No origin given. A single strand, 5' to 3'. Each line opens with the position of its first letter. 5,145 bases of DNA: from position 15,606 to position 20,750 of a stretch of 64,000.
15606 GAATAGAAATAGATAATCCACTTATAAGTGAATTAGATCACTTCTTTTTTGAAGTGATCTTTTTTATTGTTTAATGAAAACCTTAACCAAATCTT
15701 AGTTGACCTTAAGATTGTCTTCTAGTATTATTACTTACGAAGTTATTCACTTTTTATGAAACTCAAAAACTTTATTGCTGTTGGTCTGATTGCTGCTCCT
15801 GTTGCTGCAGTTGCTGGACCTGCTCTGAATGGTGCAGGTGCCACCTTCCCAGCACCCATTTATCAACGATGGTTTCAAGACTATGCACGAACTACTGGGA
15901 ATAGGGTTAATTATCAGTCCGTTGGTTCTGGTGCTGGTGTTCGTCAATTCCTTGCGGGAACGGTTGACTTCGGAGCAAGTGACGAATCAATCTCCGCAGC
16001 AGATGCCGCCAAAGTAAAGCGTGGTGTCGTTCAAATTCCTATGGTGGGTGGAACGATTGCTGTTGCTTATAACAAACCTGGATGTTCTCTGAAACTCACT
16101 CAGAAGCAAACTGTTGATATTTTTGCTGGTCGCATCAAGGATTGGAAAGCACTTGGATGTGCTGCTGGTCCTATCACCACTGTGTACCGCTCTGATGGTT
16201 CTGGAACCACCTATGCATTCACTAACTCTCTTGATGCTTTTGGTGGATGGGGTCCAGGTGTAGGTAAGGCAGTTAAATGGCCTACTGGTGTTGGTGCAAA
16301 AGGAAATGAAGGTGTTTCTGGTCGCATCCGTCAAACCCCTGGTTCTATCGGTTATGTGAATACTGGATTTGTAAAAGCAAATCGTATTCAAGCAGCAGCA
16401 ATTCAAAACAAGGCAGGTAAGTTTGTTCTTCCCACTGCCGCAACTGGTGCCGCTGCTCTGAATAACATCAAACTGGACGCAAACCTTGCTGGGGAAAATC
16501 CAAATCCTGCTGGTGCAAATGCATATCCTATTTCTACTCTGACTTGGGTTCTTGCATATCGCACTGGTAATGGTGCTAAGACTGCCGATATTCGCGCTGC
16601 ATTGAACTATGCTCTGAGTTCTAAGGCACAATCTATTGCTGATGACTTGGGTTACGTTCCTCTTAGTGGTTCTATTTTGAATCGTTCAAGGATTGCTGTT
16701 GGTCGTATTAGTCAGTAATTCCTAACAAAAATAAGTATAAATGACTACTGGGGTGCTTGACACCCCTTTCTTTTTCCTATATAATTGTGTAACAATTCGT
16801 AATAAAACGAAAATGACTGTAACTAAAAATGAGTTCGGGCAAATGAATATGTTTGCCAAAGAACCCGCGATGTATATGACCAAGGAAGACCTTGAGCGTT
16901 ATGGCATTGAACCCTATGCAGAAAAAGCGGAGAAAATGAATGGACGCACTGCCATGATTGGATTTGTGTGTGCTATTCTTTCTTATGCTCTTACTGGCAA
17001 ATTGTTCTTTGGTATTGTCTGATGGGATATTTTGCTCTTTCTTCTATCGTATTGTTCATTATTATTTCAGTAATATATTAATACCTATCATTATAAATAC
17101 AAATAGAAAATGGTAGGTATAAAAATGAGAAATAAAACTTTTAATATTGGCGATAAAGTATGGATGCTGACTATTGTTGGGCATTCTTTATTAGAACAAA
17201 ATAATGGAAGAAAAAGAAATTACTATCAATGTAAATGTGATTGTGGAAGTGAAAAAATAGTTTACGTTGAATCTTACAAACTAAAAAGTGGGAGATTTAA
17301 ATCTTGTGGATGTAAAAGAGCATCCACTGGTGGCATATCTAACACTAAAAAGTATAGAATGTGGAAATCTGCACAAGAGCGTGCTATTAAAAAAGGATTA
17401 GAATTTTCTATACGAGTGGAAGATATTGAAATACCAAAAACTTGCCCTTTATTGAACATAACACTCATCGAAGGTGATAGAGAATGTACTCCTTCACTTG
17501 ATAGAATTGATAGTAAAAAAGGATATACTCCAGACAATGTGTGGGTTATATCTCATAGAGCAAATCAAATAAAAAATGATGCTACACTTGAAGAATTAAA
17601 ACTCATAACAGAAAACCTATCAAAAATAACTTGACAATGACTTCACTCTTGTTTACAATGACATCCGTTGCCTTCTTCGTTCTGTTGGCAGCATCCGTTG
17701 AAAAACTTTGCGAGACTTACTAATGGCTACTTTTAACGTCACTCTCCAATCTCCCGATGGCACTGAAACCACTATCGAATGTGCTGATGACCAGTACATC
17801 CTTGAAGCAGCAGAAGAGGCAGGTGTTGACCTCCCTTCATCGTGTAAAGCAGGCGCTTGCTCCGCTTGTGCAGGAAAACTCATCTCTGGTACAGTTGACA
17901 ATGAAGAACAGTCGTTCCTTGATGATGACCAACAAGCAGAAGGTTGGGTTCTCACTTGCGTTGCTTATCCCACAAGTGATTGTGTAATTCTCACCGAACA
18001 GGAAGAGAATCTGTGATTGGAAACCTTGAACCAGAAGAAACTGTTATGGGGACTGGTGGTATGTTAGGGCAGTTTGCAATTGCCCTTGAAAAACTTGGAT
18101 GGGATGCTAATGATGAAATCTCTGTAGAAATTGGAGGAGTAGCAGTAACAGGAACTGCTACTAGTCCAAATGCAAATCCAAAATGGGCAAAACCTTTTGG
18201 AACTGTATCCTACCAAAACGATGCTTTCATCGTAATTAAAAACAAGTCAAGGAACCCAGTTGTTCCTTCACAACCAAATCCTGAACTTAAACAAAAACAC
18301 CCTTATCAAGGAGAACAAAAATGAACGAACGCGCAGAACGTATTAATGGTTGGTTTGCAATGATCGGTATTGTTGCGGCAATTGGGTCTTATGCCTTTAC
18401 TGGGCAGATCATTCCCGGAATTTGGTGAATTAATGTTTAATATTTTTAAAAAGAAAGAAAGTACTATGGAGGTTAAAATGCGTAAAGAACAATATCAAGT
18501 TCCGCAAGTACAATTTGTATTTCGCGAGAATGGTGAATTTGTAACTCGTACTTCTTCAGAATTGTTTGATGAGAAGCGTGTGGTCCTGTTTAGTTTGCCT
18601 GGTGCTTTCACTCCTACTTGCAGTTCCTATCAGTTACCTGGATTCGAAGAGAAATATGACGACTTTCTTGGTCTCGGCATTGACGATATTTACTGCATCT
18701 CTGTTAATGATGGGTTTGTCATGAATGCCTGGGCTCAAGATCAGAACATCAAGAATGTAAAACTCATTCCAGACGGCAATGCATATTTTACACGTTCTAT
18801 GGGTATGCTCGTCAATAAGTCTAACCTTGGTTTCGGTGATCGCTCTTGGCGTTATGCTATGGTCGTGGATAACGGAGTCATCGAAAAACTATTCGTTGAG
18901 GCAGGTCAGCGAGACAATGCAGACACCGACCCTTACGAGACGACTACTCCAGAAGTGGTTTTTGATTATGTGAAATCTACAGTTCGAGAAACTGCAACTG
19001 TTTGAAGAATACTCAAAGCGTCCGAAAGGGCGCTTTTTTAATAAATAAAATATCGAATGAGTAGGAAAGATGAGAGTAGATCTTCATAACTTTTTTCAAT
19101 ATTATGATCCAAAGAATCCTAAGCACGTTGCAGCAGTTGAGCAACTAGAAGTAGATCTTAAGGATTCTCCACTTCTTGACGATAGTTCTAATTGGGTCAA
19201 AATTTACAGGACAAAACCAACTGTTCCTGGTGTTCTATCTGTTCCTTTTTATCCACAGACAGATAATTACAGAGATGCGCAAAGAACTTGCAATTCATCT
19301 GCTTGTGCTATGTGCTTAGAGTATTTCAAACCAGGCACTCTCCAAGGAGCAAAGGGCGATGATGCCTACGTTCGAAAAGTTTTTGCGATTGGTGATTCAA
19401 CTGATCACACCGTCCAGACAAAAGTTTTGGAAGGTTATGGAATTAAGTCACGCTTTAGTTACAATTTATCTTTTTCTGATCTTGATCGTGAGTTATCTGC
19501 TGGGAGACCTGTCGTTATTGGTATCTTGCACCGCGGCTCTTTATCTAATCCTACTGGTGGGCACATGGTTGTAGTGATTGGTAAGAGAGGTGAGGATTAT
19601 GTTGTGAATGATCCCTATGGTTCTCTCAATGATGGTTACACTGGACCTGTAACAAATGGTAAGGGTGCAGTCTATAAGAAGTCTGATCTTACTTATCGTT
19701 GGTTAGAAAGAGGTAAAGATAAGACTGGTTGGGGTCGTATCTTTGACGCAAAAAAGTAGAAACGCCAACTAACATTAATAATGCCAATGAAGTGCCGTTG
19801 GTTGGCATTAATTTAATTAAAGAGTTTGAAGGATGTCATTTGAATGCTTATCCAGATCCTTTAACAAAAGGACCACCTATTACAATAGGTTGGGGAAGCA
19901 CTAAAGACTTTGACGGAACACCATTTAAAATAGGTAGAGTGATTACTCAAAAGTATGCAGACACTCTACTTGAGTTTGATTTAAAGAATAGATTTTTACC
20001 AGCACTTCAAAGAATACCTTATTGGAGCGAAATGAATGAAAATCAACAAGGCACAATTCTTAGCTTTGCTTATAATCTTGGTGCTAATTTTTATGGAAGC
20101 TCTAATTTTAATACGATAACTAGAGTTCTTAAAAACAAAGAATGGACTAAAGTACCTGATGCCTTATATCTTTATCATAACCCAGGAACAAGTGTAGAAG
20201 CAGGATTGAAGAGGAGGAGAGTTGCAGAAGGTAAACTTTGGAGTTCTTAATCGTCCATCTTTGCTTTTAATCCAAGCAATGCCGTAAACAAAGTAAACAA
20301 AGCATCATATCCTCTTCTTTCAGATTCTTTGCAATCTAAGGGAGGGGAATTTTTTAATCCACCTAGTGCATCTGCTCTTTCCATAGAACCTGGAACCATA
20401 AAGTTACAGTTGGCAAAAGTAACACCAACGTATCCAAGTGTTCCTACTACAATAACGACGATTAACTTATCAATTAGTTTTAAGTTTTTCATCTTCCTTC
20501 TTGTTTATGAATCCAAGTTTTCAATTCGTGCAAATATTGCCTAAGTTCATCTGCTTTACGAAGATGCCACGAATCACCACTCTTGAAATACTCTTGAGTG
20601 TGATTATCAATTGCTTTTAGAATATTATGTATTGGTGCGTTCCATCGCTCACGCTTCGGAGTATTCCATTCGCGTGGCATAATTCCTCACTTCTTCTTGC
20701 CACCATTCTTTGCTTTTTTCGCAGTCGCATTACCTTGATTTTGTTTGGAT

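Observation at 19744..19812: Putative -1 programmed frameshift fusing a C39-like peptidase to a GH24 lysozyme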

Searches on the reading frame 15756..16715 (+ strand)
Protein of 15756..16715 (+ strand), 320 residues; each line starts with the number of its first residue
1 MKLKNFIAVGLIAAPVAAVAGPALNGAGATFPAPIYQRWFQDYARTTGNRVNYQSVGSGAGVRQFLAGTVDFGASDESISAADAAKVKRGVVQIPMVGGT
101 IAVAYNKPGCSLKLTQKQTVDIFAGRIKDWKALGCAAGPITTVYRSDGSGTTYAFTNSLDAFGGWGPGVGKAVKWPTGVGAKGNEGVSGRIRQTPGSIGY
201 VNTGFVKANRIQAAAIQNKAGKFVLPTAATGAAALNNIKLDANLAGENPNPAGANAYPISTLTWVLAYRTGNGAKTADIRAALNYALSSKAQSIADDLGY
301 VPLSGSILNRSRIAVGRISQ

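Call 6: search_protein_families(library=pfam, proteins=[window:15756-16715:+], max_evalue=0.01)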
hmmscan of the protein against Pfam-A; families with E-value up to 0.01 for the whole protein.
window:15756-16715:+ (320 aa): 4 families
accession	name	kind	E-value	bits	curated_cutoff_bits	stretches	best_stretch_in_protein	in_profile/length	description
PF12849.12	PBP_like_2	-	4.1e-42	145.2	27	1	18-276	4-253/267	PBP superfamily domain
PF01547.30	SBP_bac_1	-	1.2e-15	58.8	26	1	26-292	6-306/307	Bacterial extracellular solute-binding protein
PF12727.12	PBP_like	-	7.7e-07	28.9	27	1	46-160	8-114/193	PBP superfamily domain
PF13531.11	SBP_bac_11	-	0.00014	22.2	25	1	28-300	5-226/227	Bacterial extracellular solute-binding protein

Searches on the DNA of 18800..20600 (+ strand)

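Call 7: search_dna_similar(query=window:18800-20600:+, collection=phages, mode=distant, max_rows=30)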
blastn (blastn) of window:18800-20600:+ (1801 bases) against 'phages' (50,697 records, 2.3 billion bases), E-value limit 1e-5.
Records with a match: 62; places in all: 66; records where one place covers at least 80% of the query: 2.
Best place of each record, by identity: 60-80% 62.
By first word of the organism name: Synechococcus 61; Phage 1.
By host as written in the record: - 47; Synechococcus sp. 7; Synechococcus sp. CB0101 3; Synechococcus sp. KCZYC6 2; Synechococcus sp. SynWH7803 2; Synechococcus sp. WH 7803 1.
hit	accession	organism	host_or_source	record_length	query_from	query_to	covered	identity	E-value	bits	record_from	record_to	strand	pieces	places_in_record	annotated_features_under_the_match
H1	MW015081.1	Synechococcus phage S-SRM01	Synechococcus sp. KCZYC6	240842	268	1801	85%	71.8%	0e+0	797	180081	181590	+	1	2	hypothetical protein (x4) | lysin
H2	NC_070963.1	Synechococcus phage S-SRM01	Synechococcus sp. KCZYC6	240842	268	1801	85%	71.8%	0e+0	797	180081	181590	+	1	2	endolysin (x2) | hypothetical protein (x3)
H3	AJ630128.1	Synechococcus phage S-PM2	Synechococcus sp. SynWH7803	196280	280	1634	75%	69.6%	2e-153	550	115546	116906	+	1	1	Hypothetical-Protein | belonging to T4-LIKE GC: 847 | putative lysin | Hypothetical-Protein | belonging to T4-LIKE GC: 846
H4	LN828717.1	Synechococcus phage S-PM2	-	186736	280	1634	75%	69.6%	2e-153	550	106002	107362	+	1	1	hypothetical protein (x2) | putative lysin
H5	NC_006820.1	Synechococcus phage S-PM2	Synechococcus sp. SynWH7803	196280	280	1634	75%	69.6%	2e-153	550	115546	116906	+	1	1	Hypothetical-Protein | belonging to T4-LIKE GC: 847 | putative lysin | RusA-like Holliday junction resolvase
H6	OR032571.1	Synechococcus phage DSL-LC02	Synechococcus sp.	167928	9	1436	74%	70.3%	4e-110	573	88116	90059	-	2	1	C39 family peptidase | lysozyme | hypothetical protein | peroxiredoxin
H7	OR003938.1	Synechococcus phage DSL-LC03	Synechococcus sp.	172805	1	1405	59%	69.8%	2e-63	436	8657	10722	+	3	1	endolysin (x2) | peroxiredoxin | hypothetical protein | high light inducible protein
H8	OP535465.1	Synechococcus phage S-CREM1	Synechococcus sp. CB0101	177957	280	1443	57%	70.4%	4e-59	468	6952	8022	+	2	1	lysozyme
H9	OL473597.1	Synechococcus phage S-SZBM1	Synechococcus sp. CB0101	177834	429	863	24%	67.6%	2e-31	143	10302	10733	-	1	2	C39 family peptidase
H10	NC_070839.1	Synechococcus phage S-SZBM1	Synechococcus sp. CB0101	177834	429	863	24%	67.6%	2e-31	143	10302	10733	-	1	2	endolysin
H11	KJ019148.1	Synechococcus phage ACG-2014f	-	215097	454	880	24%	65.2%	1e-14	88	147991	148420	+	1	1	hypothetical protein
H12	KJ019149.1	Synechococcus phage ACG-2014f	-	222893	454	880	24%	65.2%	1e-14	88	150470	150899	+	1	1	hypothetical protein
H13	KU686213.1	Synechococcus phage S-CAM7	Synechococcus sp.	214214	437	784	19%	66.4%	2e-18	101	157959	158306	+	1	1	hypothetical protein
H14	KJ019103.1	Synechococcus phage ACG-2014f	-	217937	437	787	19%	65.7%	2e-13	84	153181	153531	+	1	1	hypothetical protein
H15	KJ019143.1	Synechococcus phage ACG-2014f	-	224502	437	787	19%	65.7%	2e-13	84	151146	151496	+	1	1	hypothetical protein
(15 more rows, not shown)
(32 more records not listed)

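Call 8: get_annotated_region(hit=H2, flank=1500)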
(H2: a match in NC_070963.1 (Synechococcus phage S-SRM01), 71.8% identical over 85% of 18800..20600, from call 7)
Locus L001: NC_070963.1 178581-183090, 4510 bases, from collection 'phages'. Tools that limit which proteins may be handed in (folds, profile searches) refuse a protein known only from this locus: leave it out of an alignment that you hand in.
description: Synechococcus phage S-SRM01, complete genome.
organism: Synechococcus phage S-SRM01 (NCBI taxid 2781608)
taxonomy: Viruses; Duplodnaviria; Heunggongvirae; Uroviricota; Caudoviricetes; Kyanoviridae; Serangoonvirus; Serangoonvirus essarone
host: Synechococcus sp. KCZYC6; source: Serangoon Reservoir; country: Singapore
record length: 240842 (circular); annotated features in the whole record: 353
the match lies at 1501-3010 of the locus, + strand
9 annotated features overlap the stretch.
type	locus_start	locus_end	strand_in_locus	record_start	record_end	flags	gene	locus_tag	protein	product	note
CDS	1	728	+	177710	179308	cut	-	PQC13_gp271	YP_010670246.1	hypothetical protein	-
CDS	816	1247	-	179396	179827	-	-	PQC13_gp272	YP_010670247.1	homing endonuclease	-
CDS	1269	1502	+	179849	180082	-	-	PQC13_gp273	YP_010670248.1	hypothetical protein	-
CDS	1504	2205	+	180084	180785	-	-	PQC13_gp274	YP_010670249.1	endolysin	-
CDS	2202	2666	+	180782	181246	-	-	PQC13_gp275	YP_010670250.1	endolysin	-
CDS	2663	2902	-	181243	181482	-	-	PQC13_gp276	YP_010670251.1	hypothetical protein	-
CDS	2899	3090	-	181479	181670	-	-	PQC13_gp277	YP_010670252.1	hypothetical protein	-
CDS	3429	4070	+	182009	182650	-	-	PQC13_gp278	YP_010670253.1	hypothetical protein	gp214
CDS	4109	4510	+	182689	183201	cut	-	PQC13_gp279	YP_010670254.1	hypothetical protein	-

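Call 9: get_annotated_region(hit=H5, flank=1500)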
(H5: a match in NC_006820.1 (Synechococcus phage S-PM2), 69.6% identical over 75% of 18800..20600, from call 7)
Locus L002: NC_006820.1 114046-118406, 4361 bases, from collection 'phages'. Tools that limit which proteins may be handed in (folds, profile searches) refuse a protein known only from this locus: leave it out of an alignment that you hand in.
description: Synechococcus phage S-PM2, complete genome.
organism: Synechococcus phage S-PM2 (NCBI taxid 238854)
taxonomy: Viruses; Duplodnaviria; Heunggongvirae; Uroviricota; Caudoviricetes; Kyanoviridae; Nodensvirus; Nodensvirus spm2
host: Synechococcus sp. SynWH7803; source: sea water; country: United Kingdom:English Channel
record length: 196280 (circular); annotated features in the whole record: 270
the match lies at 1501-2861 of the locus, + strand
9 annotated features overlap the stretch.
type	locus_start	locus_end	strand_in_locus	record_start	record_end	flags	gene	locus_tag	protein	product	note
CDS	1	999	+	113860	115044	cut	NrdB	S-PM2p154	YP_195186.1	ribonucleoside diphosphate reductase small subunit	T4-LIKE GC: 204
CDS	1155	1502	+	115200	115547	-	-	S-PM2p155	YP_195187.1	RusA-like Holliday junction resolvase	T4-LIKE GC: 846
CDS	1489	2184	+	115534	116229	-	-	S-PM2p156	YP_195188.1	Hypothetical-Protein | belonging to T4-LIKE GC: 847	T4-LIKE GC: 847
CDS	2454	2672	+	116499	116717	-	-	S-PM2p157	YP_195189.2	putative lysin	T4-LIKE GC: 848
CDS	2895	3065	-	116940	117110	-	-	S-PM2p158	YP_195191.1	Hypothetical-Protein | belonging to T4-LIKE GC: 849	T4-LIKE GC: 849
CDS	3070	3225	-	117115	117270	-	-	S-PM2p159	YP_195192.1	Hypothetical-Protein | belonging to T4-LIKE GC: 850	T4-LIKE GC: 850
CDS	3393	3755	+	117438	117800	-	-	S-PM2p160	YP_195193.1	lipoprotein precursor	T4-LIKE GC: 851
CDS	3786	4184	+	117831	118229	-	-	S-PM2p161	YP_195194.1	Hypothetical-Protein | belonging to T4-LIKE GC: 852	T4-LIKE GC: 852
CDS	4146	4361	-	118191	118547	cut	-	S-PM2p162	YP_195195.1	Hypothetical-Protein | belonging to T4-LIKE GC: 853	T4-LIKE GC: 853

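Call 10: get_annotated_region(hit=H6, flank=1500)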
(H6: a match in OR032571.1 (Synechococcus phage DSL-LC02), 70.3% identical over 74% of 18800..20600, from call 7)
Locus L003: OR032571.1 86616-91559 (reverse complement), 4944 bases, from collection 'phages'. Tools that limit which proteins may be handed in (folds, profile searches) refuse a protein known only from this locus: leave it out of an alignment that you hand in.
description: Synechococcus phage DSL-LC02, complete genome.
organism: Synechococcus phage DSL-LC02 (NCBI taxid 3058947)
taxonomy: Viruses; Duplodnaviria; Heunggongvirae; Uroviricota; Caudoviricetes; Kyanoviridae
host: Synechococcus sp.; source: water sample of Dishui Lake; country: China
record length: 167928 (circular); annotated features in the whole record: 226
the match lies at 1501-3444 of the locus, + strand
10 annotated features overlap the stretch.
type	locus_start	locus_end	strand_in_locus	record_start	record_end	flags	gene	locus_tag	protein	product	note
CDS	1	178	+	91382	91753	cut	-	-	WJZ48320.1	outer membrane protein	-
CDS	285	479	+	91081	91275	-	-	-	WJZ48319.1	high light inducible protein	-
CDS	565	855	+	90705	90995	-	-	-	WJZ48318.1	ferredoxin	-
CDS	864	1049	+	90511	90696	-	-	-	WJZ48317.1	hypothetical protein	-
CDS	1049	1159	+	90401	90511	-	-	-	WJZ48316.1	high light inducible protein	-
CDS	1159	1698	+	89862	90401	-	-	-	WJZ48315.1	peroxiredoxin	-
CDS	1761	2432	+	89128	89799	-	-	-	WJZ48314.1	C39 family peptidase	-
CDS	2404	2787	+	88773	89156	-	-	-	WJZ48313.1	hypothetical protein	-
CDS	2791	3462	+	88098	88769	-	-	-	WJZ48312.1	lysozyme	-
CDS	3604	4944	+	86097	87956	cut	-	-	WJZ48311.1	hypothetical protein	-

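Call 11: get_annotated_region(hit=H7, flank=1500)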
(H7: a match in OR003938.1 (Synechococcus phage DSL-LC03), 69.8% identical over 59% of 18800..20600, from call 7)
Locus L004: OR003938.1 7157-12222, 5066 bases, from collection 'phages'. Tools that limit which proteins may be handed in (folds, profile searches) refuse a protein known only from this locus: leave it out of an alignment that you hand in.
description: Synechococcus phage DSL-LC03, complete genome.
organism: Synechococcus phage DSL-LC03 (NCBI taxid 3058961)
taxonomy: Viruses; Duplodnaviria; Heunggongvirae; Uroviricota; Caudoviricetes; Kyanoviridae
host: Synechococcus sp.; source: water sample of Dishui Lake; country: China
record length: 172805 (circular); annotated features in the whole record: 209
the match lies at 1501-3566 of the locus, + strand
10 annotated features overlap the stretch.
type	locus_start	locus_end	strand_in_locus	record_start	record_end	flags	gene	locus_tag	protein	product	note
CDS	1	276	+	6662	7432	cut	-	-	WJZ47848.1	glucosyltransferase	-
CDS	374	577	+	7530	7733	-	-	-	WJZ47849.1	high light inducible protein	-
CDS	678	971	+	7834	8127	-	-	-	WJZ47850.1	ferredoxin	-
CDS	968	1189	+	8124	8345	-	-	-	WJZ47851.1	hypothetical protein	-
CDS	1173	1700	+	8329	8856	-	-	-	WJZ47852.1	peroxiredoxin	-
CDS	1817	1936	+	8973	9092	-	-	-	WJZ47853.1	high light inducible protein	-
CDS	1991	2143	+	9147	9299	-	-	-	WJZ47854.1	hypothetical protein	-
CDS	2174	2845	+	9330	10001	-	-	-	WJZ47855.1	endolysin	-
CDS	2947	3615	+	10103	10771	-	-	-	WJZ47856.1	endolysin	-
CDS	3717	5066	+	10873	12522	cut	-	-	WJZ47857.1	autotransporter outer membrane beta-barrel domain-containing protein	-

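Call 12: get_annotated_region(hit=H8, flank=1500)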
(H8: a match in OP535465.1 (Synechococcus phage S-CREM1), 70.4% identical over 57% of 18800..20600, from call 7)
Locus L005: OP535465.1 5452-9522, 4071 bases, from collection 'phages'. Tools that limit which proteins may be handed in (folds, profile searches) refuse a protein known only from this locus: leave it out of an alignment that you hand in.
description: Synechococcus phage S-CREM1, complete genome.
organism: Synechococcus phage S-CREM1 (NCBI taxid 2982919)
taxonomy: Viruses; Duplodnaviria; Heunggongvirae; Uroviricota; Caudoviricetes; Kyanoviridae
host: Synechococcus sp. CB0101; source: -; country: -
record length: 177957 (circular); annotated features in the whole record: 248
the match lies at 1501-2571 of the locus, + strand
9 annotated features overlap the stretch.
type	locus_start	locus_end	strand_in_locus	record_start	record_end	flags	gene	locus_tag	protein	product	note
CDS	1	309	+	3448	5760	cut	-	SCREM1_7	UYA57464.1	ribonucleotide reductase subunit A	-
CDS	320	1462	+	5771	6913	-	-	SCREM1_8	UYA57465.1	ribonucleotide reductase subunit B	-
CDS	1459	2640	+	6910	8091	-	-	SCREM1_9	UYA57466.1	lysozyme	-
CDS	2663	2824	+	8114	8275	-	-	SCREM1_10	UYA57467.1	hypothetical protein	-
CDS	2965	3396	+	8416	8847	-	-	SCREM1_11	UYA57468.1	GIY-YIG endonuclease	-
CDS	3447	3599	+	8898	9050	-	-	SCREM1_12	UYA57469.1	UvrB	-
tRNA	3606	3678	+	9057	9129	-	-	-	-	tRNA-Arg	-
CDS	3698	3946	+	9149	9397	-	-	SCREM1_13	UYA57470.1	hypothetical protein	-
CDS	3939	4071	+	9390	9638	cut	-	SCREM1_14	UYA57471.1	hypothetical protein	-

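Call 13: get_annotated_region(hit=H10, flank=2000)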
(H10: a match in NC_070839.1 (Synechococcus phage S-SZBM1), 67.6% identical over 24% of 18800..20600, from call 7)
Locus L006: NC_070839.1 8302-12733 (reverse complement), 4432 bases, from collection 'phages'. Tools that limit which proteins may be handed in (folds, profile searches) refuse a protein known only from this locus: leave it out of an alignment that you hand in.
description: Synechococcus phage S-SZBM1, complete genome.
organism: Synechococcus phage S-SZBM1 (NCBI taxid 2926475)
taxonomy: Viruses; Duplodnaviria; Heunggongvirae; Uroviricota; Caudoviricetes; Kyanoviridae; Shenzhenivirus; Shenzhenivirus sszbm1
host: Synechococcus sp. CB0101; source: Shenzhen Bay; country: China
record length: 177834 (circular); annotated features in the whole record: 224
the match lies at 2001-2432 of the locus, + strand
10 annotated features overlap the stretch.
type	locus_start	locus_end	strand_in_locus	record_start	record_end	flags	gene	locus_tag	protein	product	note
CDS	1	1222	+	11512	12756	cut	-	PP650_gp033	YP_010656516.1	helicase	-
CDS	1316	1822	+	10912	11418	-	-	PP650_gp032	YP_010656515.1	2OG-Fe(II) oxygenase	-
CDS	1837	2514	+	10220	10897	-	-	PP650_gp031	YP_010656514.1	endolysin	-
CDS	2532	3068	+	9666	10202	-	-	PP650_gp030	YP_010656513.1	hypothetical protein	-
CDS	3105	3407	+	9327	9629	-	-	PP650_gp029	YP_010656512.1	rare lipoprotein A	rare lipoprotein A, RlpA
CDS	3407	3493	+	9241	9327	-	-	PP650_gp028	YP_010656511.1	hypothetical protein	-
CDS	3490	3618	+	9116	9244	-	-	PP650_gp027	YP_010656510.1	hypothetical protein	-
CDS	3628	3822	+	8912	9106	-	-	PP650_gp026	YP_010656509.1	hypothetical protein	-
CDS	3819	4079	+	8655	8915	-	-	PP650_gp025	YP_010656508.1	hypothetical protein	-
CDS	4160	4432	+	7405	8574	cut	-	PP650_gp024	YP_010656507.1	hypothetical protein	-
